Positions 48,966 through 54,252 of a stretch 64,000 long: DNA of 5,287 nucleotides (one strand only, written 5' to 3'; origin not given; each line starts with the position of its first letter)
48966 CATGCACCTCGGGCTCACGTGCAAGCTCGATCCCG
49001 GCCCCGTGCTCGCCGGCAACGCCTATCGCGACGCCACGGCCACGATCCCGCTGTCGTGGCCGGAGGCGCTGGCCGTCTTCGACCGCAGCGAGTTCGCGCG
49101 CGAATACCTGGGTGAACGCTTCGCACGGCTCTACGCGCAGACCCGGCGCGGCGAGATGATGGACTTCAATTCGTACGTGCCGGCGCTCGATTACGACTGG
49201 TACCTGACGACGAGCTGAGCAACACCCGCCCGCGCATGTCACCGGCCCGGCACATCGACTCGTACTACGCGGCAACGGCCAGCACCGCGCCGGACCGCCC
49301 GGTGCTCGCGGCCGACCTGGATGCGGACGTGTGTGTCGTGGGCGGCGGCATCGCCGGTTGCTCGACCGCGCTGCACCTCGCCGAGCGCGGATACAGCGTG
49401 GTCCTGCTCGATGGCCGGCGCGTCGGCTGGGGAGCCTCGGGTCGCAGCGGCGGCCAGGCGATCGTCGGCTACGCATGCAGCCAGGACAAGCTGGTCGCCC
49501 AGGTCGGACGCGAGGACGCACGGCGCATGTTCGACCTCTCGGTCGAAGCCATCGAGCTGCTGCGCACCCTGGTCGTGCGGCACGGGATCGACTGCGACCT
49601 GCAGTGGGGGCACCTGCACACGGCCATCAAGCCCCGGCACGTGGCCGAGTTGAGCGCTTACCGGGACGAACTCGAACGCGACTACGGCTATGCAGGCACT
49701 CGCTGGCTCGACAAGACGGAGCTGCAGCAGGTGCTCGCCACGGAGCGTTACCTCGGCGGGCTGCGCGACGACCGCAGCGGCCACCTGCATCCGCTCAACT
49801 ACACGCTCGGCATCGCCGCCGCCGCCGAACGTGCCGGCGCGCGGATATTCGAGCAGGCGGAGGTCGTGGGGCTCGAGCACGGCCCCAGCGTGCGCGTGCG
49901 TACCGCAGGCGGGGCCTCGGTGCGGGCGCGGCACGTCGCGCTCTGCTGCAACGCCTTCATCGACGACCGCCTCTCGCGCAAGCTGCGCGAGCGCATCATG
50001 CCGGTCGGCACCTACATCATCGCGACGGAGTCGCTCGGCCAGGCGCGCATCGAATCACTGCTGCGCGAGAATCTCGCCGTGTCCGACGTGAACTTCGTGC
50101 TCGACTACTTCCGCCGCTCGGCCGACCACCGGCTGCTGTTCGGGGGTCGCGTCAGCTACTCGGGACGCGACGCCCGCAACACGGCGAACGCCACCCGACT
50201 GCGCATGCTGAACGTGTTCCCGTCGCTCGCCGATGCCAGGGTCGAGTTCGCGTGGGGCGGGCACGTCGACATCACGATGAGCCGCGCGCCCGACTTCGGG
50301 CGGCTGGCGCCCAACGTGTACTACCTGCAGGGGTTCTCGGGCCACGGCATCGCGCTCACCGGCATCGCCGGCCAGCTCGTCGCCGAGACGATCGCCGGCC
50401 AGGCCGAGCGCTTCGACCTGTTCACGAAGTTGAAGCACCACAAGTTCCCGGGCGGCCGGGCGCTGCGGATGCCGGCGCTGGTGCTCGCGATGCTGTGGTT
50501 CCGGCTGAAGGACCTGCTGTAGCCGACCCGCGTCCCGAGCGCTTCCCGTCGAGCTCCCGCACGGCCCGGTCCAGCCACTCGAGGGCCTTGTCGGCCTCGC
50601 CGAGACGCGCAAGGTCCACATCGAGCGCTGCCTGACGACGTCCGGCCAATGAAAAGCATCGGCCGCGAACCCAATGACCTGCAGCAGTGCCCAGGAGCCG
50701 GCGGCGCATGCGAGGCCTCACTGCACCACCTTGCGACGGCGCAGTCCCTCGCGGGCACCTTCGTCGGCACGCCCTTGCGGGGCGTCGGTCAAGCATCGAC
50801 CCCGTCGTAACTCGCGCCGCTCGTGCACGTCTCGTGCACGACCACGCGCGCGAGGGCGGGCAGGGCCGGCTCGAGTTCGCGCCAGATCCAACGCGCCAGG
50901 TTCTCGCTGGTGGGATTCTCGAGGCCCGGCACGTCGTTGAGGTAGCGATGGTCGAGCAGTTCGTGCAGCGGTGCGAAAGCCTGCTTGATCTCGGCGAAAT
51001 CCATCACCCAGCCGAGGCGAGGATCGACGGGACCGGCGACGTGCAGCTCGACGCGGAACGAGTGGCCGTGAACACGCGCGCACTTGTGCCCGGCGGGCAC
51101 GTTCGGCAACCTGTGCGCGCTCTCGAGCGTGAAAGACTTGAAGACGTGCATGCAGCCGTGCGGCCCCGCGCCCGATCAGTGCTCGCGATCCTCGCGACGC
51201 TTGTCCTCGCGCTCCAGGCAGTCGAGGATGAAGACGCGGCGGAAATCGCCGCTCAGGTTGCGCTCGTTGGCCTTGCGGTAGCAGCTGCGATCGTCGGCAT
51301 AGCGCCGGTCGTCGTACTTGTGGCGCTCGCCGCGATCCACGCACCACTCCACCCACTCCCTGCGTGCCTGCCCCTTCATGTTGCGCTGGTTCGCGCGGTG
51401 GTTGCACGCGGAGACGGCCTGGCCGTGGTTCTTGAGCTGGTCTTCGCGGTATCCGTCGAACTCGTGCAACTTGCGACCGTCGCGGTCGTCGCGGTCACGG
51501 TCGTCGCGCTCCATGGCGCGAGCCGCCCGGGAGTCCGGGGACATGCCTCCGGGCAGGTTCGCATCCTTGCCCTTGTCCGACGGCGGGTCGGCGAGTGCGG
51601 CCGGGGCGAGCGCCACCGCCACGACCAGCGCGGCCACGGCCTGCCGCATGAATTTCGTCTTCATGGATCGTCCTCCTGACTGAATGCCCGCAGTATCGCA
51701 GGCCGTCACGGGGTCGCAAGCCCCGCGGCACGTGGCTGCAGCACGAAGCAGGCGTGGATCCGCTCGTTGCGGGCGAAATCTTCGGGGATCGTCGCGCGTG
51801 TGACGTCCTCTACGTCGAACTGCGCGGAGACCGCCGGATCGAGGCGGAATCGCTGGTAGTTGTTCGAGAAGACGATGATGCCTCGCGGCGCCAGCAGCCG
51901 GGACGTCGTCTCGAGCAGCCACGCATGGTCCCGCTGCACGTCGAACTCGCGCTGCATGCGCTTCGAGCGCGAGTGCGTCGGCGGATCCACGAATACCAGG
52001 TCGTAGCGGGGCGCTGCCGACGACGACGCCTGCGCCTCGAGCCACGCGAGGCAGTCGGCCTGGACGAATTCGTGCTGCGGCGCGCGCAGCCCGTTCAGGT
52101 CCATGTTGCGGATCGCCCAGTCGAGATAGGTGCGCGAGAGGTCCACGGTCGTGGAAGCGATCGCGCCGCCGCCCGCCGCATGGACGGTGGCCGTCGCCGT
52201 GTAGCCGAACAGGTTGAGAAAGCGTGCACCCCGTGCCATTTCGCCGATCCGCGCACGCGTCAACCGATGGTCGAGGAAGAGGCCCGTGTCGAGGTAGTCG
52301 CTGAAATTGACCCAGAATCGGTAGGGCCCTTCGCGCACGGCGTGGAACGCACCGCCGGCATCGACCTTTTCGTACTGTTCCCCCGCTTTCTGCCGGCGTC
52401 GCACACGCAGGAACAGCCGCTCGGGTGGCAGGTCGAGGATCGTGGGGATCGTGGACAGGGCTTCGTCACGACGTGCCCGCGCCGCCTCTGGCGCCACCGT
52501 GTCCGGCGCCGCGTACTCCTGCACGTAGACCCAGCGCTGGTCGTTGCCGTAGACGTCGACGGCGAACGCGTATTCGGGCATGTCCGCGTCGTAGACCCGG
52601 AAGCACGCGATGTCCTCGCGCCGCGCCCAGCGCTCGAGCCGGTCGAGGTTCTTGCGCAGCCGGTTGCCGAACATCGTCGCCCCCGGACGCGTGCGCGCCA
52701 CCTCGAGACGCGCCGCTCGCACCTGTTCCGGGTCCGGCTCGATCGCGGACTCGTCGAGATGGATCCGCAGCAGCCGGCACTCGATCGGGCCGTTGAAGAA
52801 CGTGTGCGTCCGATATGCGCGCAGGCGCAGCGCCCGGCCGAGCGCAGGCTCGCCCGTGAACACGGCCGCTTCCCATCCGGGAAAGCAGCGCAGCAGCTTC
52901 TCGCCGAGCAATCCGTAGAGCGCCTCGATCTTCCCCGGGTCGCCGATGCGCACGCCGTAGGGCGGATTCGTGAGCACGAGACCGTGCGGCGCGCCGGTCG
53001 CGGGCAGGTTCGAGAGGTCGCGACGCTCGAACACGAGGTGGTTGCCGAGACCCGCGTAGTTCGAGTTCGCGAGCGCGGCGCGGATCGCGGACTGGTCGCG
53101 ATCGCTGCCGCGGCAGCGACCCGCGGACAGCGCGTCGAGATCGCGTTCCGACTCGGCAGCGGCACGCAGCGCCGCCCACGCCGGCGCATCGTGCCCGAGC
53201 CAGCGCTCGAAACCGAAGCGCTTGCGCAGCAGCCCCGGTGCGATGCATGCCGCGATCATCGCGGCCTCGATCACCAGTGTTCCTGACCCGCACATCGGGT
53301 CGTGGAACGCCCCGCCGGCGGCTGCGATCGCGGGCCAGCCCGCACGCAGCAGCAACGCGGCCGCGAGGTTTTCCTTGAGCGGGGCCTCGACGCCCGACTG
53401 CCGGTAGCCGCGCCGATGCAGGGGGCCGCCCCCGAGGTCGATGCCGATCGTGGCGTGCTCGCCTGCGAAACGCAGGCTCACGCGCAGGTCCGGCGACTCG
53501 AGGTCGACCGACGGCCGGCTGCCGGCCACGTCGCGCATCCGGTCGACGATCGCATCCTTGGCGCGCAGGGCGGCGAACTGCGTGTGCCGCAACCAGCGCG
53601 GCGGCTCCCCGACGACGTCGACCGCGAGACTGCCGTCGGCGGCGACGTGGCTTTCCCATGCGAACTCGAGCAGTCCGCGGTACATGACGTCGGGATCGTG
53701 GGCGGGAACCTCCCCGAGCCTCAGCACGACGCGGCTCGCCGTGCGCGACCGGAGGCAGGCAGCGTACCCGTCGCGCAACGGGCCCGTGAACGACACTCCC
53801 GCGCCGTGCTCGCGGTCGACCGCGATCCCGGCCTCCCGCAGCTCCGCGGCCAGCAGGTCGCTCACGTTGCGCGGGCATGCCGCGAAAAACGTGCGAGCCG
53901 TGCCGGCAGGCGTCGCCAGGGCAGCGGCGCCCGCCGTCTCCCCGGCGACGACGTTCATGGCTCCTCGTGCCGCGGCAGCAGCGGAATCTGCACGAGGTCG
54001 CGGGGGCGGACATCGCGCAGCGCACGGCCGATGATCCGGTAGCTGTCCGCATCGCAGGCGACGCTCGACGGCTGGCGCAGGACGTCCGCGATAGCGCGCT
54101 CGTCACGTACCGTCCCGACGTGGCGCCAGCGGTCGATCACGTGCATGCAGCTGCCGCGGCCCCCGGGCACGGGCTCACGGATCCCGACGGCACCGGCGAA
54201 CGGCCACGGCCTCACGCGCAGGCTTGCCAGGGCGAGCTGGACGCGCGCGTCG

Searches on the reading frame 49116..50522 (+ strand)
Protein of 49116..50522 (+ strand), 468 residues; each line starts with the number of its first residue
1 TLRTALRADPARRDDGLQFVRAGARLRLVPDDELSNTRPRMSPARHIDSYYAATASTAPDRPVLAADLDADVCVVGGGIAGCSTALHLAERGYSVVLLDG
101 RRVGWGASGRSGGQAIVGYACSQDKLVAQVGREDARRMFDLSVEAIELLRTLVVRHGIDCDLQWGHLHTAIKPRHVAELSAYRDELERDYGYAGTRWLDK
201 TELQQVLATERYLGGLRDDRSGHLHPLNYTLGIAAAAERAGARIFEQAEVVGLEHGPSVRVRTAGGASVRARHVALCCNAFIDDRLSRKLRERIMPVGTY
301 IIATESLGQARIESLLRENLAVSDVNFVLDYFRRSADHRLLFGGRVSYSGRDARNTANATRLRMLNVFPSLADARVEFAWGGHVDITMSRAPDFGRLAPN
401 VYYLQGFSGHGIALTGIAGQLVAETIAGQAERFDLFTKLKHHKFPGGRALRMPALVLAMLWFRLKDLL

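Call 97: search_protein_families(library=pfam, proteins=[window:49116-50522:+], max_evalue=0.00001)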
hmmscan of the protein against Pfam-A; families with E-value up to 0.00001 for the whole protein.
window:49116-50522:+ (468 aa): 3 families
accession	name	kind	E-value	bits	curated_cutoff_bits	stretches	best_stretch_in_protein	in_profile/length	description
PF01266.30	DAO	-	4.6e-72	243.9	27.9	1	71-424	1-352/353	FAD dependent oxidoreductase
PF00890.30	FAD_binding_2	-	9e-08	32.1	20.4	1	71-264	1-178/414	FAD binding domain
PF12831.13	FAD_oxidored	-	8.7e-06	25.7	27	0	71-138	1-68/416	FAD dependent oxidoreductase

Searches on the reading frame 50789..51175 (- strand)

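Call 98: search_protein_families(library=pfam, proteins=[window:50789-51175:-], max_evalue=0.001)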
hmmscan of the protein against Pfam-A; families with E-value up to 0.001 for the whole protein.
window:50789-51175:- (128 aa): 1 family
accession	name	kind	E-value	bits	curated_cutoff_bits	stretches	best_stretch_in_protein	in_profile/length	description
PF01242.24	PTPS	-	2e-37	128.3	22.4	1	11-124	2-119/121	6-pyruvoyl tetrahydropterin synthase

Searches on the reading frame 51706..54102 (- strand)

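Call 98: search_protein_families(library=pfam, proteins=[window:51706-54102:-], max_evalue=0.001)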
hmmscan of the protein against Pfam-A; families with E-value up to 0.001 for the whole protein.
window:51706-54102:- (798 aa): 5 families
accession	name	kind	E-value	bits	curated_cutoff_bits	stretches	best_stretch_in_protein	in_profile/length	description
PF01170.24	UPF0020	-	5.1e-44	150.8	22.3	1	231-444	1-195/197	RMKL-like, methyltransferase domain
PF10672.15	Methyltrans_SAM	-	8e-18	65.1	27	1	554-771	54-256/286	S-adenosylmethionine-dependent methyltransferase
PF22020.1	RlmL_1st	-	7.7e-13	48.6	27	1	71-125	1-54/55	RlmL ferredoxin-like domain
PF02926.22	THUMP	-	9.7e-12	45.6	20.6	1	136-222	3-84/84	THUMP domain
PF03602.21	Cons_hypoth95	-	3.9e-09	36.9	24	1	622-732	39-145/182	Conserved hypothetical protein 95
